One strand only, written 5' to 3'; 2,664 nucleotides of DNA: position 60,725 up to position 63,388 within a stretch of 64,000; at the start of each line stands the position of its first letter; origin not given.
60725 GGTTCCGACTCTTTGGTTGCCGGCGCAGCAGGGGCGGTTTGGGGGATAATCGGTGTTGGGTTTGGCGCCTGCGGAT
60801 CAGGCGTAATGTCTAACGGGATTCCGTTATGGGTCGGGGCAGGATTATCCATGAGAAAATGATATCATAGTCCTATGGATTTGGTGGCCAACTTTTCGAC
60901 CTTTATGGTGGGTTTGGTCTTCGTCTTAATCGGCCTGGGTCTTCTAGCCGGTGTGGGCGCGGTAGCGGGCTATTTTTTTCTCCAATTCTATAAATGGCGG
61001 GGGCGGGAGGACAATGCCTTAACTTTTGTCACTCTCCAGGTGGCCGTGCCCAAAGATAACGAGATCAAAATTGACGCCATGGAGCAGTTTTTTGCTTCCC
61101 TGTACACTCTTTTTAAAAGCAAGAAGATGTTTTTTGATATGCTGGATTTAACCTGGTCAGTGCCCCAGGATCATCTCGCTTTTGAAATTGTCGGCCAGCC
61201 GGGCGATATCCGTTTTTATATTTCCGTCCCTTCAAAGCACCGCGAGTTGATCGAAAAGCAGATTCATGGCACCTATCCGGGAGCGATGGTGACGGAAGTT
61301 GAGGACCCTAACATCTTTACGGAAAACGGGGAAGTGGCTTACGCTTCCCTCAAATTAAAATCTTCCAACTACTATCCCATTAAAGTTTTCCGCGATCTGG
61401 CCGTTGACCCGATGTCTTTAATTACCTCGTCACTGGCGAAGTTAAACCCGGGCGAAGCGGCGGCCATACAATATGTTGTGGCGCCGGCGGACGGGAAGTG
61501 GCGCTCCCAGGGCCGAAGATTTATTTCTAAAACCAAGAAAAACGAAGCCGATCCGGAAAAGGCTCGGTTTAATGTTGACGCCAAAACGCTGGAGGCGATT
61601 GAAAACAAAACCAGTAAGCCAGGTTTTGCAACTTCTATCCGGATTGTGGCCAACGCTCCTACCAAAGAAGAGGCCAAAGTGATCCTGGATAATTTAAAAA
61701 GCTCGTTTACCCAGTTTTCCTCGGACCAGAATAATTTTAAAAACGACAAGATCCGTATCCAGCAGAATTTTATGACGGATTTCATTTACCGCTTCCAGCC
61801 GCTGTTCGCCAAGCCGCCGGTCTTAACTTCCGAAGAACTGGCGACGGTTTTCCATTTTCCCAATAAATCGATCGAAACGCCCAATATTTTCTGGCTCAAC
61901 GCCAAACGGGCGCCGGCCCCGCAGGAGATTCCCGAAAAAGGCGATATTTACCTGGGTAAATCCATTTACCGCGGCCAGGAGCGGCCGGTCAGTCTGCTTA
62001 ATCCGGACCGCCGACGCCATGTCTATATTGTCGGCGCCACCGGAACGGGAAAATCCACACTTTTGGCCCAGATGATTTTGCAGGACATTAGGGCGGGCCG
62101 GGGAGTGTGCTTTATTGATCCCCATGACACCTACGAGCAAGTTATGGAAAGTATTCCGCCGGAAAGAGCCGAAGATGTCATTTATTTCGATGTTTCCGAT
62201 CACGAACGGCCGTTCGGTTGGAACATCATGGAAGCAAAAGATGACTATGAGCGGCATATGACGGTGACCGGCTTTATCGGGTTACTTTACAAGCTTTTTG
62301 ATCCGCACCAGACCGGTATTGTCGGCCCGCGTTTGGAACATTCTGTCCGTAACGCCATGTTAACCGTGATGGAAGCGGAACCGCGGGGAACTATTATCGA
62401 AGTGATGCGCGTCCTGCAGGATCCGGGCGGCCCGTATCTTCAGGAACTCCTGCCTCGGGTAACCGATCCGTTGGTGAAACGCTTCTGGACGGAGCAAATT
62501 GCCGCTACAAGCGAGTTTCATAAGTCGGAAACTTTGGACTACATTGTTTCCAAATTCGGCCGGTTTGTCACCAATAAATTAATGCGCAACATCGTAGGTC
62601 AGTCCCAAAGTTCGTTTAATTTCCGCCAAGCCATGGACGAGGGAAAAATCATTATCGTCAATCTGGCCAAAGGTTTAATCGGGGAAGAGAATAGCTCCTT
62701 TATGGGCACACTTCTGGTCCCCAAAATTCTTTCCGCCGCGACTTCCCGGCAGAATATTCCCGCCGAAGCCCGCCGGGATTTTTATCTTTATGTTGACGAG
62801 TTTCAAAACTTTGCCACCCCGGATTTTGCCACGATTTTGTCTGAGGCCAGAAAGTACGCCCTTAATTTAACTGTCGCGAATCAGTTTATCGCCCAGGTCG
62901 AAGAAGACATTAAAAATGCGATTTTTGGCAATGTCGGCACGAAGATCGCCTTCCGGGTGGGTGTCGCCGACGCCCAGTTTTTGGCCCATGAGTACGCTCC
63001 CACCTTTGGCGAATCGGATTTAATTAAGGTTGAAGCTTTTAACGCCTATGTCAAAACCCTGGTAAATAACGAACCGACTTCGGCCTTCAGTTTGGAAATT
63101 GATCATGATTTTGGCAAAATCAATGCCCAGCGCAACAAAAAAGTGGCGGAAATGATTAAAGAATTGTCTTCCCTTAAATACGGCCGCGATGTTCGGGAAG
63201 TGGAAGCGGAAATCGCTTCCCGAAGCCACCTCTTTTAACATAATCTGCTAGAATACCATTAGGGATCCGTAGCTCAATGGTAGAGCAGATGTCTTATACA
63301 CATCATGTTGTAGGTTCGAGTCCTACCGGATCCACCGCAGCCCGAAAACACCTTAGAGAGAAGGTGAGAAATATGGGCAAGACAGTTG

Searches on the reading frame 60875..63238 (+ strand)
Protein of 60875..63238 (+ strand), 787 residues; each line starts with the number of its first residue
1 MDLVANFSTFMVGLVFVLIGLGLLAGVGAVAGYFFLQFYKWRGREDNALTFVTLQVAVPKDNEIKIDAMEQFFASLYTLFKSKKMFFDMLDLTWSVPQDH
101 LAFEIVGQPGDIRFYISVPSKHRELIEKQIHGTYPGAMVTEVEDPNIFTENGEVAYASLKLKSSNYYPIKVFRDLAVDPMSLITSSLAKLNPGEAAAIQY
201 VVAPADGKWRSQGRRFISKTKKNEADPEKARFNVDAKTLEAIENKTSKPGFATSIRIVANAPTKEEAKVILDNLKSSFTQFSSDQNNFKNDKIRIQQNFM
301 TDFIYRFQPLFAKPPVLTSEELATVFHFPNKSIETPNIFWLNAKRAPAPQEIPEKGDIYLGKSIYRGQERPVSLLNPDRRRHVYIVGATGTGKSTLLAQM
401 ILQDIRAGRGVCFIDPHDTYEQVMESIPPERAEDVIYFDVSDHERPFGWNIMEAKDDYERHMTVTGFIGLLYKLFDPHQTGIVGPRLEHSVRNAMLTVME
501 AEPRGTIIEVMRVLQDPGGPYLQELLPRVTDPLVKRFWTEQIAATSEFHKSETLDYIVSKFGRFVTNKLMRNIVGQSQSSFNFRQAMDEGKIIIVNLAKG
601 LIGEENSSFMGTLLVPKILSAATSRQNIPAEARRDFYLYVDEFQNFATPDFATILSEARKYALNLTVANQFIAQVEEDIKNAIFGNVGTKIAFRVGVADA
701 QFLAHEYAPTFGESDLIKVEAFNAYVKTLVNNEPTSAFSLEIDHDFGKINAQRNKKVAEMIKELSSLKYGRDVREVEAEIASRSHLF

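Call 67: search_protein_families(library=pfam, proteins=[window:60875-63238:+], max_evalue=0.00001)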
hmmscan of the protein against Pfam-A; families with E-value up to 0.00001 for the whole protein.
window:60875-63238:+ (787 aa): 3 families
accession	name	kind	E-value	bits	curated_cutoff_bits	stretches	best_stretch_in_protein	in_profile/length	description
PF10412.15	TrwB_AAD_bind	-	2.1e-08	33.9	20.5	0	621-725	231-337/387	Type IV secretion-system coupling protein DNA-binding domain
PF12696.13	TraG-D_C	-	3e-07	30.8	22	1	637-715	3-83/126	TraM recognition site of TraD and TraG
PF01935.23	DUF87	-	7.5e-07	29.9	23.2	1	361-438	4-79/220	Helicase HerA, central domain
